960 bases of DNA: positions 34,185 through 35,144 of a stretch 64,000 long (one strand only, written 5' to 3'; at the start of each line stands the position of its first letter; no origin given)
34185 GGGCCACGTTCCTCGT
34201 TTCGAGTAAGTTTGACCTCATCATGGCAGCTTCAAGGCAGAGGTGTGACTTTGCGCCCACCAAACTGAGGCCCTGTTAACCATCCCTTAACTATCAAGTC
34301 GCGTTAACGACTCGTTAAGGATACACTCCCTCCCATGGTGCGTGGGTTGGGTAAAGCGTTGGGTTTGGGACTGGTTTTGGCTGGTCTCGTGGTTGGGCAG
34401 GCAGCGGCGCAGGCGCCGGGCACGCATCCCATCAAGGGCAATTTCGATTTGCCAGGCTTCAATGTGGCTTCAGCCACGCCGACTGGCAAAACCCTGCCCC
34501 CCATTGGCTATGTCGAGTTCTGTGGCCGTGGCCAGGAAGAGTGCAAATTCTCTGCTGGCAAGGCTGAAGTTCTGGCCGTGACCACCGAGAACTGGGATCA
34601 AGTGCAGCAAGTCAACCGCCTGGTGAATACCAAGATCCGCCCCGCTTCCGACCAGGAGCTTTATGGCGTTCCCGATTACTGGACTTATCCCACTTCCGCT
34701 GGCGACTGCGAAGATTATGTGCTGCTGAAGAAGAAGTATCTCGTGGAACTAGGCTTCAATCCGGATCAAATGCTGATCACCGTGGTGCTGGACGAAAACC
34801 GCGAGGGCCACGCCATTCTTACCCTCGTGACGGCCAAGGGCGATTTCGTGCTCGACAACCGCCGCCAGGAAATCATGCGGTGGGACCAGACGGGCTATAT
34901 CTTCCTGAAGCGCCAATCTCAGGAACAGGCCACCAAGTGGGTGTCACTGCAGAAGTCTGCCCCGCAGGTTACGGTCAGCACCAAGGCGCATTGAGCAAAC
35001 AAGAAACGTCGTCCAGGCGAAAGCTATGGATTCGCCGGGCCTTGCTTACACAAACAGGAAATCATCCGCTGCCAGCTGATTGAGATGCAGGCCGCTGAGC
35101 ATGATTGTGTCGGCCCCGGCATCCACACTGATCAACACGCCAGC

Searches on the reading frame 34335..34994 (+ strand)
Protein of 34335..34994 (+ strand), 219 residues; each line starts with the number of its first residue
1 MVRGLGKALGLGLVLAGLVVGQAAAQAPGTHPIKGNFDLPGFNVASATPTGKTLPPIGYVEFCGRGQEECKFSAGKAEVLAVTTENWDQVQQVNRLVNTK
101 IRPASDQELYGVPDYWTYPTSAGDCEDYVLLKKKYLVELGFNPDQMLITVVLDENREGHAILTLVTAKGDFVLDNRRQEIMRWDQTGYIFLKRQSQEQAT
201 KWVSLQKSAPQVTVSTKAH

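Call 4: search_protein_families(library=pfam, proteins=[window:34335-34994:+])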
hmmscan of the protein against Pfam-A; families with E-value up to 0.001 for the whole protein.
window:34335-34994:+ (219 aa): 1 family
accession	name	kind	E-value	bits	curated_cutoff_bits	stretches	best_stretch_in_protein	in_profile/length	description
PF06035.17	Peptidase_C93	-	4e-62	209.2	27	1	51-208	3-160/162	Bacterial transglutaminase-like cysteine proteinase BTLCP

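Call 10: find_homologous_proteins(query=window:34335-34994:+, max_evalue=1e-10)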
Query window:34335-34994:+ (219 aa): 2143 proteins with E <= 1e-10 among 2710 candidates; the best 120 are listed.
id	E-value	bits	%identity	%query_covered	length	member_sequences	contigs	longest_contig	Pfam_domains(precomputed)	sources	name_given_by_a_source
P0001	1.9e-142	490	99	100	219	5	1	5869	PF06035.18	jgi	jgi:predicted transglutaminase-like cysteine proteinase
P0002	7.4e-120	416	82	99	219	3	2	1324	PF06035.18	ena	-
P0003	3.2e-118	411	82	100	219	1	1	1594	PF06035.18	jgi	jgi:predicted transglutaminase-like cysteine proteinase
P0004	8.5e-118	409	81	100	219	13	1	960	PF06035.18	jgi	-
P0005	2.8e-93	329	66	99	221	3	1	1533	PF06035.18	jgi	jgi:predicted transglutaminase-like cysteine proteinase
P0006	8.6e-93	328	70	90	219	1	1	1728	PF06035.18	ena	-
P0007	2.5e-92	326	67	95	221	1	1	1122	PF06035.18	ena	-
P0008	5.9e-92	325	70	90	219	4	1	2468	PF06035.18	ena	-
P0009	6.4e-92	325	73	85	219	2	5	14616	PF06035.18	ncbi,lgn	-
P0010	1.2e-91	324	72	89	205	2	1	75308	PF06035.18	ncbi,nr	ncbi:MAG: transglutaminase-like cysteine peptidase [Alphaproteobacteria bacterium]|nr:transglutamina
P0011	1.2e-90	321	66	96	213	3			PF06035.18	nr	nr:transglutaminase-like cysteine peptidase [Aestuariivirga litoralis]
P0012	1.5e-90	320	69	89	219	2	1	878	PF06035.18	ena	-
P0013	3.5e-90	319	65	100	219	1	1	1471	PF06035.18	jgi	jgi:predicted transglutaminase-like cysteine proteinase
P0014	6.0e-90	318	65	98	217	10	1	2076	PF06035.18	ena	-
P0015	1.6e-89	317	68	90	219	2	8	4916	PF06035.18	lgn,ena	-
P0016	1.7e-89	317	69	90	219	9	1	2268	PF06035.18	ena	-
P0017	2.9e-89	316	66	91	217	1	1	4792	PF06035.18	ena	-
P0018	3.5e-89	316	66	92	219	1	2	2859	PF06035.18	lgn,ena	-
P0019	5.9e-89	315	71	86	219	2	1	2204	PF06035.18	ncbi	-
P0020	9.2e-89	314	65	98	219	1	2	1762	PF06035.18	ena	-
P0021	1.4e-88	314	66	94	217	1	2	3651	PF06035.18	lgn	-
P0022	2.0e-88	313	67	94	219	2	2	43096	PF06035.18,PF04473.19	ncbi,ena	-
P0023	2.2e-88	313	64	96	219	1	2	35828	PF06035.18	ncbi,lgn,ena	-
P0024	3.5e-88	312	67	90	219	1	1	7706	PF06035.18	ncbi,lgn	-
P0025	5.4e-88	312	66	98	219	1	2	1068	PF06035.18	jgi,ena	-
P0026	6.4e-88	312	68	90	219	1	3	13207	PF06035.18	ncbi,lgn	-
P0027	6.7e-88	312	65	92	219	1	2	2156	PF06035.18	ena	-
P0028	1.7e-87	310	62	96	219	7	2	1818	PF06035.18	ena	-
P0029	2.6e-87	310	65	99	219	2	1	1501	PF06035.18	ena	-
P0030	5.7e-87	309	66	95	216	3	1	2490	PF06035.18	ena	-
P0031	6.1e-87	308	70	84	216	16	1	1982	PF06035.18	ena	-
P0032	7.6e-87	308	64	95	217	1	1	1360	PF06035.18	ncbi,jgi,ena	jgi:predicted transglutaminase-like cysteine proteinase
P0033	1.7e-86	307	65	95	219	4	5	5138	PF06035.18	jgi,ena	-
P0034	2.5e-86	306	65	95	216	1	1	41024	PF06035.18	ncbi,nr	ncbi:MAG: transglutaminase-like cysteine peptidase [Alphaproteobacteria bacterium]|nr:transglutamina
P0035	3.2e-86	306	63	96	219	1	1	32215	PF06035.18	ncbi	-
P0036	4.5e-86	306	65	97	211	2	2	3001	PF06035.18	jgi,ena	-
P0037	6.2e-86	305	72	84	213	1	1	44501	PF06035.18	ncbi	-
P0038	6.2e-86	305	74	82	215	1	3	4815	PF06035.18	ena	-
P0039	1.4e-85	304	64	93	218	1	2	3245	PF06035.18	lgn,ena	-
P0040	1.6e-85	304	65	90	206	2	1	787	PF06035.18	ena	-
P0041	2.4e-85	303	63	97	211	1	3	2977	PF06035.18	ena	-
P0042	2.6e-85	303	64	97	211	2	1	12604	PF06035.18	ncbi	-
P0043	7.5e-85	302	64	96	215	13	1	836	PF06035.18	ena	-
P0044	2.3e-84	300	66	95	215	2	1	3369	PF06035.18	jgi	-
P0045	3.9e-84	299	63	96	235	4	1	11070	PF06035.18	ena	-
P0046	4.6e-84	299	69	84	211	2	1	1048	PF06035.18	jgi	jgi:predicted transglutaminase-like cysteine proteinase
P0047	6.9e-84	298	64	98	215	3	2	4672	PF06035.18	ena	-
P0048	2.8e-83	296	63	97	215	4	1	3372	PF06035.18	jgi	jgi:predicted transglutaminase-like cysteine proteinase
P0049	3.4e-83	296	70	83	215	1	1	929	PF06035.18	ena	-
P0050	4.1e-83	296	64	93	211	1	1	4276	PF06035.18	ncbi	-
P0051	8.1e-83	295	62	97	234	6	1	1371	PF06035.18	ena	-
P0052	1.4e-82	294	61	100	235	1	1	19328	PF06035.18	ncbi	-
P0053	2.7e-82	293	66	96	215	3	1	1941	PF06035.18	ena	-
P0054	6.3e-82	292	70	82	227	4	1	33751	PF06035.18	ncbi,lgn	-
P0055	1.5e-81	291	64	96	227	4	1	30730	PF06035.18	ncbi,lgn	-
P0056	2.7e-81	290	60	97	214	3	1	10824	PF06035.18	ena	-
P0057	4.3e-81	289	63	95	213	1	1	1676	PF06035.18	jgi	jgi:predicted transglutaminase-like cysteine proteinase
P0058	4.5e-81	289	62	96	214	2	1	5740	PF06035.18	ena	-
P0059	6.9e-81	289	63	95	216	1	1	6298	PF06035.18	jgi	jgi:predicted transglutaminase-like cysteine proteinase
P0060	7.7e-81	288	66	88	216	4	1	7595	PF06035.18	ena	-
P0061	1.3e-80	288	62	93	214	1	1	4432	PF06035.18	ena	-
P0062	3.0e-80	287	62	93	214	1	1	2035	PF06035.18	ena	-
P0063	8.5e-80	285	62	95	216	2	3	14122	PF06035.18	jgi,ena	-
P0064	8.8e-80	285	68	82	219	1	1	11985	PF06035.18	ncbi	-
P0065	8.8e-80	285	61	93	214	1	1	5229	PF06035.18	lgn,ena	-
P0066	1.0e-79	285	60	94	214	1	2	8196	PF06035.18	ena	-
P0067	1.2e-79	285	64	92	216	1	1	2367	PF06035.18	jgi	jgi:predicted transglutaminase-like cysteine proteinase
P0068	2.5e-79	284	61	95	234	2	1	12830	PF06035.18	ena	-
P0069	2.6e-79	283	61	96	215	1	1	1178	PF06035.18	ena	-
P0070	5.3e-79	282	60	96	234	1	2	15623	PF06035.18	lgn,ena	-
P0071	6.4e-79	282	61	97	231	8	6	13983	PF06035.18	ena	-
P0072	9.8e-79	282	67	84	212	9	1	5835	PF06035.18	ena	-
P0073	2.3e-78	280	61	95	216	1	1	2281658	PF06035.18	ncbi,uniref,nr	ncbi:transglutaminase-like cysteine peptidase [Aestuariivirga litoralis]|uniref:transglutaminase-lik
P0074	2.8e-78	280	61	97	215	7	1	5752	PF06035.18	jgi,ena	-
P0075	7.9e-78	279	60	98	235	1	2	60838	PF06035.18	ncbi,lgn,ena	-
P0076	8.8e-78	278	60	100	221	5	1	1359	PF06035.18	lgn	-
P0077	1.1e-77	278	61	90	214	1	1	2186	PF06035.18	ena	-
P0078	2.8e-77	277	60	94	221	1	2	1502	PF06035.18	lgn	-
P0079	1.7e-76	274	60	96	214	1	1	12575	PF06035.18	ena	-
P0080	2.1e-76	274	58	95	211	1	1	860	PF06035.18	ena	-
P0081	2.8e-76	274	66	82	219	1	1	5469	PF06035.18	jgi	jgi:predicted transglutaminase-like cysteine proteinase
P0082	1.3e-75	271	58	98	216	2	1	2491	PF06035.18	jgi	jgi:predicted transglutaminase-like cysteine proteinase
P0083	2.7e-75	270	68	79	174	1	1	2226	PF06035.18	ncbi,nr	ncbi:MAG: transglutaminase-like cysteine peptidase, partial [Alphaproteobacteria bacterium]|nr:trans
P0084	3.2e-75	270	65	79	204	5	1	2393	PF06035.18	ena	-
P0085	3.4e-75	270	64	84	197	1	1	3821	PF06035.18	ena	-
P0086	1.9e-74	268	66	82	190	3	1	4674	PF06035.18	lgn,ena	-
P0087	3.3e-74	267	65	77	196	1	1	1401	PF06035.18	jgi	-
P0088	5.8e-74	266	66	79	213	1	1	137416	PF06035.18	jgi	jgi:predicted transglutaminase-like cysteine proteinase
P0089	1.7e-73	264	58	94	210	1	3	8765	PF06035.18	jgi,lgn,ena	-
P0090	5.9e-73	263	58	97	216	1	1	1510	PF06035.18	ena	-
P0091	9.0e-73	262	67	77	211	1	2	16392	PF06035.18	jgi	jgi:predicted transglutaminase-like cysteine proteinase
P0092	1.9e-72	261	57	96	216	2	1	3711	PF06035.18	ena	-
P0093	4.0e-72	260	59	97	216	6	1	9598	PF06035.18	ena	-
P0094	4.8e-72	260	56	97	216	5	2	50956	PF06035.18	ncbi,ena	-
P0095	4.8e-72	260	57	97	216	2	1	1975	PF06035.18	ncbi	-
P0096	7.2e-72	259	71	72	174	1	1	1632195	PF06035.18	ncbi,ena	-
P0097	8.7e-72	259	56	98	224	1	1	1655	PF06035.18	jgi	jgi:predicted transglutaminase-like cysteine proteinase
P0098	1.1e-71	259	57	96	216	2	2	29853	PF06035.18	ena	-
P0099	1.9e-71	258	56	100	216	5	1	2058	PF06035.18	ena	-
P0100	2.1e-71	258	66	76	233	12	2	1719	PF06035.18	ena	-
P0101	2.8e-71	257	56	98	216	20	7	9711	PF06035.18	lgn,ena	-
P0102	4.9e-71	256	57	97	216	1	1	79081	PF06035.18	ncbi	-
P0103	5.4e-71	256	63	79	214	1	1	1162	PF06035.18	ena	-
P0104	6.1e-71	256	65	76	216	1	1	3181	PF06035.18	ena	-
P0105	7.4e-71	256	57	95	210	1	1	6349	PF06035.18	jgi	jgi:predicted transglutaminase-like cysteine proteinase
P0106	7.7e-71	256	65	76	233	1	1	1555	PF06035.18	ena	-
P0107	7.9e-71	256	56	98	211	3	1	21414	PF06035.18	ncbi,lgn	-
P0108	8.9e-71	256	63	79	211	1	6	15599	PF06035.18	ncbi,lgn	-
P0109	1.1e-70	255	64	77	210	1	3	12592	PF06035.18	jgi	jgi:predicted transglutaminase-like cysteine proteinase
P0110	2.0e-70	254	55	96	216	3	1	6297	PF06035.18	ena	-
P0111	2.5e-70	254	56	97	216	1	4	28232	PF06035.18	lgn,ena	-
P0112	4.0e-70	253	56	97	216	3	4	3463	PF06035.18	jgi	jgi:predicted transglutaminase-like cysteine proteinase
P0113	4.9e-70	253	54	98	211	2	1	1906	PF06035.18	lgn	-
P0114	5.6e-70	253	55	97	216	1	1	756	PF06035.18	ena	-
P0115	5.9e-70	253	56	96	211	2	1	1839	PF06035.18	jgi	jgi:predicted transglutaminase-like cysteine proteinase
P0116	6.1e-70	253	58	98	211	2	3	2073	PF06035.18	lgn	-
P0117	6.5e-70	253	56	96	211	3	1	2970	PF06035.18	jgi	jgi:predicted transglutaminase-like cysteine proteinase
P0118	6.6e-70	253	54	94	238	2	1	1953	PF06035.18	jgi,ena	-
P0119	8.0e-70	252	62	84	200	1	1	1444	PF06035.18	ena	-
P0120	1.0e-69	252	63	80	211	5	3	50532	PF06035.18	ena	-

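Call 15: find_related_loci(query=A1, collection=genome_contigs, flank=6000)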
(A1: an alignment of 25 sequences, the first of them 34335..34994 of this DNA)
Query A1 (219 aa) in genome_contigs; peptide patterns used: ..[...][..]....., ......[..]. (x = any residue, [..] = any of these).
600 stretches matched a pattern (row limit reached: there are more); 584 encode a relative of the query (tblastn E <= 1e-3); the best 80 are kept; 80 distinct loci.
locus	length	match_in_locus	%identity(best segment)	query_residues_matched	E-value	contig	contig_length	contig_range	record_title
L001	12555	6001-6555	65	35-219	7e-82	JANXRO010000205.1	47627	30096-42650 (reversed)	MAG: Hyphomicrobiales bacterium isolate 336R_metabat_23 336R_k141_1418514, whole genome shotgun sequence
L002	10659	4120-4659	66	40-219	7e-80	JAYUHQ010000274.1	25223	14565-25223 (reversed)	MAG: Aestuariivirga sp. isolate GFS_8503 GFS_8503_273, whole genome shotgun sequence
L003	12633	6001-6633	57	8-219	6e-77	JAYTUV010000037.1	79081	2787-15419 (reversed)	MAG: Aestuariivirga sp. isolate GFS_5625 GFS_5625_36, whole genome shotgun sequence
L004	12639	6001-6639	57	5-218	5e-76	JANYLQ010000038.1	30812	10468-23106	MAG: Hyphomicrobiales bacterium isolate GL140_6_metabinner_7 GL140_6_k141_1375240, whole genome shotgun sequence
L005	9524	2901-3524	56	5-218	6e-76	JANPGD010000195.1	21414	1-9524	MAG: Hyphomicrobiales bacterium isolate VAR_69_metabat_406 VAR_69_k141_362260, whole genome shotgun sequence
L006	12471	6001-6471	71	56-212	6e-75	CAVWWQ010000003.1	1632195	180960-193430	MAG: uncultured Alphaproteobacteria bacterium isolate MFD09368.bin.2.41 genome assembly, contig: contig_28075, whole gen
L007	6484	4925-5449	60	45-219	2e-70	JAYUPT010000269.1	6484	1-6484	MAG: Aestuariivirga sp. isolate GL109_DN_metabinner_4 GL109_DN_metabinner_4_268, whole genome shotgun sequence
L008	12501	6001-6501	57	51-217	2e-65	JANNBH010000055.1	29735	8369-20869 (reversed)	MAG: Hyphomicrobiales bacterium isolate OTE_78_metabat_358 OTE_78_k141_3915496, whole genome shotgun sequence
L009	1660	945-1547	54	10-216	2e-68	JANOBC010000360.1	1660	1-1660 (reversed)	MAG: Limisphaerales bacterium isolate VAR_18_metabat_238 VAR_18_k141_116915, whole genome shotgun sequence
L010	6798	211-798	54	11-210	6e-65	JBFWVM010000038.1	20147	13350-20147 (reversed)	MAG: Parvibaculaceae bacterium isolate CA_2019_TPBF_94 NODE_12484_length_20147_cov_10.198302_TPBF, whole genome shotgun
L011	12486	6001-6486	59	47-208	3e-63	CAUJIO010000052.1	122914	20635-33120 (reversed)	MAG: Pseudomonadota bacterium isolate KLAP69 genome assembly, contig: KLAP69_562447, whole genome shotgun sequence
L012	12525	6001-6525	55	39-205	6e-63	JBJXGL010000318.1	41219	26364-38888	MAG: Aestuariivirga sp. isolate F1F2.bin.305 k127_5757026, whole genome shotgun sequence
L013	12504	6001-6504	55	40-207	3e-63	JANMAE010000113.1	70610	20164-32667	MAG: Hyphomicrobiales bacterium isolate OTE_12_metabat_129 OTE_12_k141_775869, whole genome shotgun sequence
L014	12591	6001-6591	52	10-209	8e-62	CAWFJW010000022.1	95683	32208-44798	MAG: uncultured Alphaproteobacteria bacterium isolate MFD04651.bin.3.107 genome assembly, contig: contig_39293, whole ge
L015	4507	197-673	60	51-209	7e-62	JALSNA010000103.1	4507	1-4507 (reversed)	MAG: Hyphomicrobiales bacterium isolate 356-284_maxbin2_scaf2bin.156 356-284_scaffold_15975_c1, whole genome shotgun seq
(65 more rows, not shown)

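Call 19: search_protein_families(library=ncbifam, proteins=[window:34335-34994:+], max_evalue=0.01)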
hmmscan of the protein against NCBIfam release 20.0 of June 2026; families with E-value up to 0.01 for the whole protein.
window:34335-34994:+ (219 aa): 1 family
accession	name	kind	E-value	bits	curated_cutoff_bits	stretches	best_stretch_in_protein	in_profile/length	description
NF045674.1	CystProtLapG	equivalog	2.8e-11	43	320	1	84-181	61-166/221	cysteine protease LapG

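Call 20: search_solved_structures(query=window:34335-34994:+, max_evalue=0.01, show_alignments=2)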
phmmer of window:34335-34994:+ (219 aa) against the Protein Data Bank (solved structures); distinct sequences matched with E-value up to 0.01: 2.
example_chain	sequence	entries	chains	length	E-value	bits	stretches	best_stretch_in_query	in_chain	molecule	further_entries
4u65_E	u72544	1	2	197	6e-07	32.2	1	86-167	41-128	Putative cystine protease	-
4fgo_A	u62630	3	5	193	0.0011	21.5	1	92-182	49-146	Periplasmic protein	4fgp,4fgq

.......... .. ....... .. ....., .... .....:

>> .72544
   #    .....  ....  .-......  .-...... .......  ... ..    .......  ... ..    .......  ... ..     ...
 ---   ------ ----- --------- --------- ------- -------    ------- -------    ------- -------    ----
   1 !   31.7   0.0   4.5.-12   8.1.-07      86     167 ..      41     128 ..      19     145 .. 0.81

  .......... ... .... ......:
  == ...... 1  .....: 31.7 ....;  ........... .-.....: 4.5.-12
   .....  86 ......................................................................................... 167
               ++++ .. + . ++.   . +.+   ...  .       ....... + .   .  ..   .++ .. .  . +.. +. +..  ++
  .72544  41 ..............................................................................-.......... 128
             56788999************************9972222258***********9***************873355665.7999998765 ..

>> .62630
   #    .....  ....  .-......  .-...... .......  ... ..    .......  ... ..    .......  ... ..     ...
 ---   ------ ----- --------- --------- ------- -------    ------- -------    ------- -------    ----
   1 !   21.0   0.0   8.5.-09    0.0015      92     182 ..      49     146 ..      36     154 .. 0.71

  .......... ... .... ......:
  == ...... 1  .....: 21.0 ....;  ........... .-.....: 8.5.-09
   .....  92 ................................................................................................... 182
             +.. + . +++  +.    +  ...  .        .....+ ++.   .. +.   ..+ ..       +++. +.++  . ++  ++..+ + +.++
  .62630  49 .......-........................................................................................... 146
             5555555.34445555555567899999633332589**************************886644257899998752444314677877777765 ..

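Call 22: find_related_loci(query=window:34335-34994:+, collection=metagenome_contigs, flank=5000)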
Query window:34335-34994:+ (219 aa) in metagenome_contigs; peptide patterns used: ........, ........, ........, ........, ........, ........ (x = any residue, [..] = any of these).
82 stretches matched a pattern; 16 encode a relative of the query (tblastn E <= 1e-3); 16 distinct loci.
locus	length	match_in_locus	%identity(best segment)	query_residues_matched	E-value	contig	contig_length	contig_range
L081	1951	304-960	100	1-219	3e-161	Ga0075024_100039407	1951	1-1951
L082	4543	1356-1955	79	20-219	6e-114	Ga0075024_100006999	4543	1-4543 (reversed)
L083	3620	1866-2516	65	5-219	7e-97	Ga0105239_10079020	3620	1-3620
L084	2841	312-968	60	2-219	6e-86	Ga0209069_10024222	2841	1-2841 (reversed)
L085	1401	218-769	65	51-219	1e-85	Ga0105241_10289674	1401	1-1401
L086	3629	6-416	62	82-218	4e-55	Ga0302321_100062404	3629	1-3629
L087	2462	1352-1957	40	9-216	2e-47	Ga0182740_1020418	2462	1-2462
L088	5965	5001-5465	48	51-205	3e-47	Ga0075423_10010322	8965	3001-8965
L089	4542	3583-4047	48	51-205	3e-47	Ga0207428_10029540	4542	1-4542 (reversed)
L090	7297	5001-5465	48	51-205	3e-47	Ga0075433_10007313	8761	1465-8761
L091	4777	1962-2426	48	51-205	3e-46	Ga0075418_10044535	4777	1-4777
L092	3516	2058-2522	48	51-205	5e-46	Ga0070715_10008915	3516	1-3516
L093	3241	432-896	48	51-205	3e-46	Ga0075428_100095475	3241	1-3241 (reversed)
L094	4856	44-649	40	1-208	1e-44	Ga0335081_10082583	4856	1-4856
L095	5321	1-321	57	103-209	1e-38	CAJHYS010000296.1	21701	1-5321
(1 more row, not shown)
